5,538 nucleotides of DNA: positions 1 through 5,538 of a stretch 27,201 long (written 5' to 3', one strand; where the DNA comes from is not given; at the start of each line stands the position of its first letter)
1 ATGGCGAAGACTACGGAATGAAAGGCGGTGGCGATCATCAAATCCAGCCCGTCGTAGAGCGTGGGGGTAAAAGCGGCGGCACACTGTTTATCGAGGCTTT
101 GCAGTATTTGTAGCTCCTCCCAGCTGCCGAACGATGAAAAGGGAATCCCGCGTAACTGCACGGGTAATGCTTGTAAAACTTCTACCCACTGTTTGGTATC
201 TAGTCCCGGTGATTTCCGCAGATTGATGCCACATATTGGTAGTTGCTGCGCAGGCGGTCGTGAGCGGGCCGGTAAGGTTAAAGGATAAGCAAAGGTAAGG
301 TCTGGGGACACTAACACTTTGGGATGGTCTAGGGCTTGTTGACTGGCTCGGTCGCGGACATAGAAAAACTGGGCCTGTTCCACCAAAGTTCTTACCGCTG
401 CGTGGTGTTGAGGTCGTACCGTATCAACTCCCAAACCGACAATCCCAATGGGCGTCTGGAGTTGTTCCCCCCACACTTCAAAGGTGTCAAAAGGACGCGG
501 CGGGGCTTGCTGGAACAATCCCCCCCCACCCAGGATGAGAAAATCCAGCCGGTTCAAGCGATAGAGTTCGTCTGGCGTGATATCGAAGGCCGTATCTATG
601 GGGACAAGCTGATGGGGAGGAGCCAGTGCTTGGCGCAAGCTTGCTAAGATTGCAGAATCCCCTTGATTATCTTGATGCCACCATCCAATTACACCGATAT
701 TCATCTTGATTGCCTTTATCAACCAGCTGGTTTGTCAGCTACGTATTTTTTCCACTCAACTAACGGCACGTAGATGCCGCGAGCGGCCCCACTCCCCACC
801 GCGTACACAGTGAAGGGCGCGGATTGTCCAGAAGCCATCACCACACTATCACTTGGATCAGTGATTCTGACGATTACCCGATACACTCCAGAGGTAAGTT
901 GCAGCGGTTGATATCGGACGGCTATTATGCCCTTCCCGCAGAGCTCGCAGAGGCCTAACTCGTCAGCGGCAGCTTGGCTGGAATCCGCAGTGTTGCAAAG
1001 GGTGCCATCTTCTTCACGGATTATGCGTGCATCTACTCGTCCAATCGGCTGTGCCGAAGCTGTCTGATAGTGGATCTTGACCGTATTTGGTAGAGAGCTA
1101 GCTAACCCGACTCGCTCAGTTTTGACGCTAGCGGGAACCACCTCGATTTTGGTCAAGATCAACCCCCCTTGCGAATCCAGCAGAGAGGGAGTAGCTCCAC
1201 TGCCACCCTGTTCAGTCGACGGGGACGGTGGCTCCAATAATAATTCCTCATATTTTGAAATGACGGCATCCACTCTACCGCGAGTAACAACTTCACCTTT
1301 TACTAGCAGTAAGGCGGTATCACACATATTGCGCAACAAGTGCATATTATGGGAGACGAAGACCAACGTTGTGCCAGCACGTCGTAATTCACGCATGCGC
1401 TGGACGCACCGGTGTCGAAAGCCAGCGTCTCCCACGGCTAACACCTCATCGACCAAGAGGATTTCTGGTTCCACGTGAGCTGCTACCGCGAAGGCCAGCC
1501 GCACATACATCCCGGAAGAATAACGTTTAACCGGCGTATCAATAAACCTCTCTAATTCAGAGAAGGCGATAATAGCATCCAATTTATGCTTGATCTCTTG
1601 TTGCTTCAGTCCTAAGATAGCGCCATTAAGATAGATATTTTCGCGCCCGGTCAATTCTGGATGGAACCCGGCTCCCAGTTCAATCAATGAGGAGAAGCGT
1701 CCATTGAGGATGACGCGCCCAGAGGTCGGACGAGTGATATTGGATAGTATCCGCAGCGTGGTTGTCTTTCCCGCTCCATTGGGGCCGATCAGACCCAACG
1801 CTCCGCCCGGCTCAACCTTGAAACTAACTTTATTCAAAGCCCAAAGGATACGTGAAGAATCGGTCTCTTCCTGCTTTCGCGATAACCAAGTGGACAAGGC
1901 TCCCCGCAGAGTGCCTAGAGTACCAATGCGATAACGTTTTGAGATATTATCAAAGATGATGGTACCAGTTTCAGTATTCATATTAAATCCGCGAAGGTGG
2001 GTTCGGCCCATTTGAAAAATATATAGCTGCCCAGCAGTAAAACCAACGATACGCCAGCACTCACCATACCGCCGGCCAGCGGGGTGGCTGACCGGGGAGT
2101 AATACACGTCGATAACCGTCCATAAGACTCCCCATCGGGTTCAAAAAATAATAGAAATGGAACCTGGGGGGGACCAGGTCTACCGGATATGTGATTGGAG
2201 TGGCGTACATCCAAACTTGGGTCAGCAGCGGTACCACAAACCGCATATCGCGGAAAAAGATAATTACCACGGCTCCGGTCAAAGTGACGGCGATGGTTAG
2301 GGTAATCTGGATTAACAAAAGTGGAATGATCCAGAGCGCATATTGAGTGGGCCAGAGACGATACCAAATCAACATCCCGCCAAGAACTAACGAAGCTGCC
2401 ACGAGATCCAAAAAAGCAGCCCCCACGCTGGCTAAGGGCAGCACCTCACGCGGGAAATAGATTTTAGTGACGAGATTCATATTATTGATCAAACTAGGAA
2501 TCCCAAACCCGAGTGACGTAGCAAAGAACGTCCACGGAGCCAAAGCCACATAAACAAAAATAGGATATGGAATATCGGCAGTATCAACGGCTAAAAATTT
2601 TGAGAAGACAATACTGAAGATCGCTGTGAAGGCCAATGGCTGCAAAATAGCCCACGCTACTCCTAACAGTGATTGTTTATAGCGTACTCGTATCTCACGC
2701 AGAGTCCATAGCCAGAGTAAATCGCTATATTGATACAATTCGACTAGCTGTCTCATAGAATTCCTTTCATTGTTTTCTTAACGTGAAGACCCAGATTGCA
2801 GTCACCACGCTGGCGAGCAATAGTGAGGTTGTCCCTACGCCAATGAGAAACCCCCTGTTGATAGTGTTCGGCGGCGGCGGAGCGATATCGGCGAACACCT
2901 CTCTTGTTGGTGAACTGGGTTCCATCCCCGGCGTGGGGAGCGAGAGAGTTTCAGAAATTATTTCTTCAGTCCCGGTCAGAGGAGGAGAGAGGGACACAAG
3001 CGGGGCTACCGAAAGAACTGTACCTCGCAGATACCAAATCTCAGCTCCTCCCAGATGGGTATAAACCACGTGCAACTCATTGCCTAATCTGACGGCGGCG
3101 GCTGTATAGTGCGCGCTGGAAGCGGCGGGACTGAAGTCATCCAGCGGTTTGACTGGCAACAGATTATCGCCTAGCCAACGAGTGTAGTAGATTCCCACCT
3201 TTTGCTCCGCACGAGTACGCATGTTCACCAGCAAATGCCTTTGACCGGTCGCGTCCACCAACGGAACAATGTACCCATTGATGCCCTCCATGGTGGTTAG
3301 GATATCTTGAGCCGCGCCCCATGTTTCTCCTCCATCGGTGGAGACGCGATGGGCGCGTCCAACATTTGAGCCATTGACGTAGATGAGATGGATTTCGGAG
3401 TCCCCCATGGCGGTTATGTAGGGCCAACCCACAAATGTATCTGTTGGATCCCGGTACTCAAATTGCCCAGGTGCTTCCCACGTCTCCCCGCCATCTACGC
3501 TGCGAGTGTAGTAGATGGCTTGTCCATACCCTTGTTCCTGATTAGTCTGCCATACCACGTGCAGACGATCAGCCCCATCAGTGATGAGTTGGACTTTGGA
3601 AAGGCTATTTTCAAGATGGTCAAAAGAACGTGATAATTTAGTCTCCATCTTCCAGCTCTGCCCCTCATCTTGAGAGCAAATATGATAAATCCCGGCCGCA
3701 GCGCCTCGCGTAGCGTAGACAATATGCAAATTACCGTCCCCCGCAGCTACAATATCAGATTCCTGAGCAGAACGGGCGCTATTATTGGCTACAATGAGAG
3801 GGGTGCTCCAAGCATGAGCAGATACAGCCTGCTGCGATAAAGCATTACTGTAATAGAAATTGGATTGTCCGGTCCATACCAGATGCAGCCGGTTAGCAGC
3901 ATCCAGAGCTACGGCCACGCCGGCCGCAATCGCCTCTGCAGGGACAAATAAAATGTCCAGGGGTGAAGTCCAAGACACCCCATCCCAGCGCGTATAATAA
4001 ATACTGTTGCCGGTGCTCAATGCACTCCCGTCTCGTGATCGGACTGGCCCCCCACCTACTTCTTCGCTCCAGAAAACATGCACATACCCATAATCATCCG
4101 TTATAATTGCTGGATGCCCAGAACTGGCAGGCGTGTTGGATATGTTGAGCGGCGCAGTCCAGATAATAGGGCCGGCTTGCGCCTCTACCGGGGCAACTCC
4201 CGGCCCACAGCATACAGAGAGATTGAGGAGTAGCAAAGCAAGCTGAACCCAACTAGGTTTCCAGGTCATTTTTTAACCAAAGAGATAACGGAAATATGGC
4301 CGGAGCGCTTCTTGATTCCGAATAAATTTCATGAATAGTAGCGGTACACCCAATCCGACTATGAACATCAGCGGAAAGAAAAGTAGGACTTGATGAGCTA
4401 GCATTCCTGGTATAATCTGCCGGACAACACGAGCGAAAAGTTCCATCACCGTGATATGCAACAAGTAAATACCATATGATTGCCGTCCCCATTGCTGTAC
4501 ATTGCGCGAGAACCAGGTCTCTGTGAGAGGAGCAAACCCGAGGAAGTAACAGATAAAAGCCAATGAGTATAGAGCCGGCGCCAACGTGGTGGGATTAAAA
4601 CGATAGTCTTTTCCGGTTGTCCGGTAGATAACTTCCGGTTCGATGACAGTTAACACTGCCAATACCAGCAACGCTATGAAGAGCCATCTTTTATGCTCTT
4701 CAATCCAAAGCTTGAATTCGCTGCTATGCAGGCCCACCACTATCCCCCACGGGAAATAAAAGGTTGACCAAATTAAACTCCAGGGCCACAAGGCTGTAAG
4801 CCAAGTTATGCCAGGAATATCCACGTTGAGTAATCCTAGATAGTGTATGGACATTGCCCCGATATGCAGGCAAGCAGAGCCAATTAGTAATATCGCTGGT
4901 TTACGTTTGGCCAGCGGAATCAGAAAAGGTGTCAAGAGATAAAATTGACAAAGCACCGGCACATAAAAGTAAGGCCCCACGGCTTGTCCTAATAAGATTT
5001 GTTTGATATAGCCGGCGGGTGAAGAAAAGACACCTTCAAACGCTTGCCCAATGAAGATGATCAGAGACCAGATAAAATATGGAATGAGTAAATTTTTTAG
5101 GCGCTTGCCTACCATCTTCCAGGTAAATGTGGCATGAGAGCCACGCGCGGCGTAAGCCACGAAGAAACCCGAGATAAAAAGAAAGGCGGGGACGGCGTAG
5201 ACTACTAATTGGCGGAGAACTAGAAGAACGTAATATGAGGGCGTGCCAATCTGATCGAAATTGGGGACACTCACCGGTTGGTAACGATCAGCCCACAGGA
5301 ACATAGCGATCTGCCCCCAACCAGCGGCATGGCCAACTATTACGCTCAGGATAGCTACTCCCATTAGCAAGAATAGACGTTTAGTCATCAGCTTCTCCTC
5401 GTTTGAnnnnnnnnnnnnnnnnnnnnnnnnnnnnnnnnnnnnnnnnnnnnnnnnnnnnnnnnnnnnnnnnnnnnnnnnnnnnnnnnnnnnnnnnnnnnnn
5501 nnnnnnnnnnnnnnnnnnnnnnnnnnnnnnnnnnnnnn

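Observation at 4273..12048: Candidate undescribed system: Dlt-like carrier-protein pathway installing an amidated/N-methylated acyl group on a surface glycan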

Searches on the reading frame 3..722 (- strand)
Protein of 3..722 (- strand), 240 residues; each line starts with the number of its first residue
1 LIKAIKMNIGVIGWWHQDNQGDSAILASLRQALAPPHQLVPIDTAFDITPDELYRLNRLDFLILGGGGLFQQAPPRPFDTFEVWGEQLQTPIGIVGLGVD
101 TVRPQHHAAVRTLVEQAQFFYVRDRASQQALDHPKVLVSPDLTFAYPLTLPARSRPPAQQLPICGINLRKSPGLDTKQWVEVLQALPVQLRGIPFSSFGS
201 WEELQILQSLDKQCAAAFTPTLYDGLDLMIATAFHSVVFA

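Call 4: search_protein_families(library=pfam, proteins=[window:3-722:-], max_evalue=0.01)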
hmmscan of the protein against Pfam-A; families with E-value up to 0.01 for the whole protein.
window:3-722:- (240 aa): 1 family
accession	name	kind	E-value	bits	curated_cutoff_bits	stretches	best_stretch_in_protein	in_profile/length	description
PF04230.19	PS_pyruv_trans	-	3.7e-12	47.2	25.3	1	21-178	3-185/280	Polysaccharide pyruvyl transferase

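Call 6: search_protein_families(library=ncbifam, proteins=[window:3-722:-], max_evalue=0.001)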
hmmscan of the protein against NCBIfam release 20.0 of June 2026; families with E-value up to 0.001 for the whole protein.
window:3-722:- (240 aa): 1 family
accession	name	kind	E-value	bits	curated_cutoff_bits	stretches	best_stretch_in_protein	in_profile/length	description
TIGR03609.1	S_layer_CsaB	equivalog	1.7e-13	50.6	213.1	1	10-238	3-264/301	polysaccharide pyruvyl transferase CsaB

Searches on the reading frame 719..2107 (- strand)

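Call 4: search_protein_families(library=pfam, proteins=[window:719-2107:-], max_evalue=0.01)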
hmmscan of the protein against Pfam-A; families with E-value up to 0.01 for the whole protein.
window:719-2107:- (462 aa): 2 families
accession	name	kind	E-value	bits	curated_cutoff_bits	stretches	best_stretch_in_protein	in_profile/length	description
PF00005.33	ABC_tran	-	2.4e-20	74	25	1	91-222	1-135/137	ABC transporter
PF13304.12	AAA_21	-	1.7e-06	28.8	27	1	105-127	3-25/304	AAA domain, putative AbiEii toxin, Type IV TA system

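Call 6: search_protein_families(library=ncbifam, proteins=[window:719-2107:-], max_evalue=0.001)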
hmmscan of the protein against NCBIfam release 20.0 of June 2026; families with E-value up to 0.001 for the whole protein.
window:719-2107:- (462 aa): 178 families (the best 25 are shown)
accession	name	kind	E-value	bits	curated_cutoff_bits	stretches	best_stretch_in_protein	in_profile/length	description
NF010065.0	PRK13545.1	equivalog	5.5e-55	187.1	538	1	86-298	35-246/549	teichoic acids export protein ATP-binding subunit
NF050108.1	galactan_ABC_ATP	equivalog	7e-55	185.9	400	1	80-287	34-241/244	galactan export ABC transporter ATP-binding subunit Wzt/RfbE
NF010066.0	PRK13546.1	equivalog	2.9e-49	167.8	320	1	52-291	7-239/264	teichoic acids export ABC transporter ATP-binding subunit TagH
TIGR01188.1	drrA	subfamily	7.8e-34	117.3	312.45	1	90-281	8-210/302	daunorubicin resistance ABC transporter, ATP-binding protein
NF010060.0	PRK13537.1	equivalog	6.8e-29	100.7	521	1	91-284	31-235/314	nodulation factor ABC transporter ATP-binding protein NodI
NF010059.0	PRK13536.1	equivalog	1.9e-27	95.9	549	1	91-284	59-263/342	nodulation factor ABC transporter ATP-binding protein NodI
TIGR01288.1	nodI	equivalog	2.2e-26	92.6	424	1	91-284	20-224/303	nodulation factor ABC transporter ATP-binding protein NodI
TIGR00968.1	3a0106s01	subfamily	2.5e-24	86.1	342.75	1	89-282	14-218/237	sulfate ABC transporter ATP-binding protein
TIGR04521.1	ECF_ATPase_2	equivalog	7e-24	84.4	330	2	156-289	104-239/279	energy-coupling factor transporter ATPase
TIGR01166.1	cbiO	subfamily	4.7e-23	81.6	211.8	2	163-257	95-189/190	cobalt ABC transporter, ATP-binding protein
TIGR03740.1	galliderm_ABC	subfamily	1.9e-22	80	309.75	1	90-281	15-210/223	lantibiotic protection ABC transporter ATP-binding subunit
NF040933.2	ABC_arch_GlcV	equivalog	2.8e-22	79.1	450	2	148-283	94-230/357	glucose ABC transporter ATP-binding protein GlcV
TIGR02673.1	FtsE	equivalog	3.8e-22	79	264.85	2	151-271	93-213/214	cell division ATP-binding protein FtsE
NF033858.1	ABC2_perm_RbbA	equivalog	4.2e-22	77.9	1050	1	90-289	281-491/909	ribosome-associated ATPase/putative transporter RbbA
TIGR04520.1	ECF_ATPase_1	equivalog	5.7e-22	78.4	315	2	165-289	106-230/269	energy-coupling factor transporter ATPase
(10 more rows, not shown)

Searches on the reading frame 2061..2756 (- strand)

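Call 4: search_protein_families(library=pfam, proteins=[window:2061-2756:-], max_evalue=0.01)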
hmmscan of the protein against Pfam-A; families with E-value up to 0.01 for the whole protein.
window:2061-2756:- (231 aa): 1 family
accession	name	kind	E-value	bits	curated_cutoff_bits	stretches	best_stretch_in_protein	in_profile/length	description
PF01061.29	ABC2_membrane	-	6.4e-11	42.6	26.9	1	14-219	3-210/211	ABC-2 type transporter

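Call 6: search_protein_families(library=ncbifam, proteins=[window:2061-2756:-], max_evalue=0.001)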
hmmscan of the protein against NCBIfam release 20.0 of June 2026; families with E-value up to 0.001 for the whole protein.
window:2061-2756:- (231 aa): 2 families
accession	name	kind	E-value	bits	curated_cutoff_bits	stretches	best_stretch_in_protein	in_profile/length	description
NF050109.1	galactan_ABC_perm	equivalog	6e-08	32.5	380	1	7-194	17-202/272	galactan export ABC transporter permease subunit Wzm/RfbD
NF050053.1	CapPschTportKpsM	equivalog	0.00016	21.7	300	1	18-216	9-214/257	capsule polysaccharide transporter KpsM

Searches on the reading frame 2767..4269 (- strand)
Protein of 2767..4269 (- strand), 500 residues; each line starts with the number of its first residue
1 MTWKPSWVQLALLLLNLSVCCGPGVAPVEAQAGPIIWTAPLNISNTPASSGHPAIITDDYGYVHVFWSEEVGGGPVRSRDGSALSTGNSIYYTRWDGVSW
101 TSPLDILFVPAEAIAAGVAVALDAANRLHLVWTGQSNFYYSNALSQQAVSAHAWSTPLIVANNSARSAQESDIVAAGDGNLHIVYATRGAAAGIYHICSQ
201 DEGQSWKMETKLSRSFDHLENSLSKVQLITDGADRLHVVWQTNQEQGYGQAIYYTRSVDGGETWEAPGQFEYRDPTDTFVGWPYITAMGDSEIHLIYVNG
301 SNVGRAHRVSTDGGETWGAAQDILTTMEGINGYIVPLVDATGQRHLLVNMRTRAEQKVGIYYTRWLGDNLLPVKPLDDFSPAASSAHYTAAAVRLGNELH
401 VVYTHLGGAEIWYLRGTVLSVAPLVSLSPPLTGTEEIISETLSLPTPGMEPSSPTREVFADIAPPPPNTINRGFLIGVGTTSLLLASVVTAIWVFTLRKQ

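Call 4: search_protein_families(library=pfam, proteins=[window:2767-4269:-], max_evalue=0.01)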
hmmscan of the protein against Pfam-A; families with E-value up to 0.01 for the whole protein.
window:2767-4269:- (500 aa): 4 families
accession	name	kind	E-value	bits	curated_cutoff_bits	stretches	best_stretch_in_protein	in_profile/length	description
PF13088.12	BNR_2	-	9.8e-12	45.2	31.4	2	234-388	62-216/277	BNR repeat-like domain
PF02012.26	BNR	-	6.1e-05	22.9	27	0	309-317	2-10/12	BNR/Asp-box repeat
PF15892.11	BNR_4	-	0.00084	19.2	27.3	0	119-266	44-195/272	BNR repeat-containing family member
PF15902.12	Sortilin-Vps10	-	0.0018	17.6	33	0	198-324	5-116/446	Sortilin, neurotensin receptor 3,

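Call 6: search_protein_families(library=ncbifam, proteins=[window:2767-4269:-], max_evalue=0.001)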
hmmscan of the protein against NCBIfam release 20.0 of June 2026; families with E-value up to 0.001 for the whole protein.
window:2767-4269:- (500 aa): 1 family
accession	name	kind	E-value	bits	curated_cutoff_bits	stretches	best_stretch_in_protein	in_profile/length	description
NF053835.1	PDIAV_lipo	equivalog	2.3e-05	24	90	1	101-258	27-179/458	PDIAV motif-containing lipoprotein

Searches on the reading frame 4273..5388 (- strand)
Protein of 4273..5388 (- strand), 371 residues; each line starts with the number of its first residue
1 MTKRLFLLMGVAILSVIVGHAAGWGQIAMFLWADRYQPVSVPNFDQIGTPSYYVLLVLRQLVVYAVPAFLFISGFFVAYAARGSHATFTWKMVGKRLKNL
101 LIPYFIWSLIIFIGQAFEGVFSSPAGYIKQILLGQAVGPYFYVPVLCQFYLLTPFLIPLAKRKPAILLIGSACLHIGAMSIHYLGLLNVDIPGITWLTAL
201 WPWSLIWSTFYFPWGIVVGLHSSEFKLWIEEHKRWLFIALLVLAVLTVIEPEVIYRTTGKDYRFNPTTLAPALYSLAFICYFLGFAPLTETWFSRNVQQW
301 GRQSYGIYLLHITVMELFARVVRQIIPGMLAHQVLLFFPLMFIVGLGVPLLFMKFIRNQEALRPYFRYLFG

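Call 3: search_protein_families(library=pfam, proteins=[window:4273-5388:-], max_evalue=0.01)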
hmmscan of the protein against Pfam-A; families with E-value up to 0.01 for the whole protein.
window:4273-5388:- (371 aa): 1 family
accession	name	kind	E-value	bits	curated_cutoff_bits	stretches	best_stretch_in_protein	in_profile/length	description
PF01757.29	Acyl_transf_3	-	9e-31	107.6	31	1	10-353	9-325/326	Acyltransferase domain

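Call 5: search_protein_families(library=ncbifam, proteins=[window:4273-5388:-], max_evalue=0.01)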
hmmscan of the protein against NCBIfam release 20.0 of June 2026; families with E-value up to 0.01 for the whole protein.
window:4273-5388:- (371 aa): 0 families
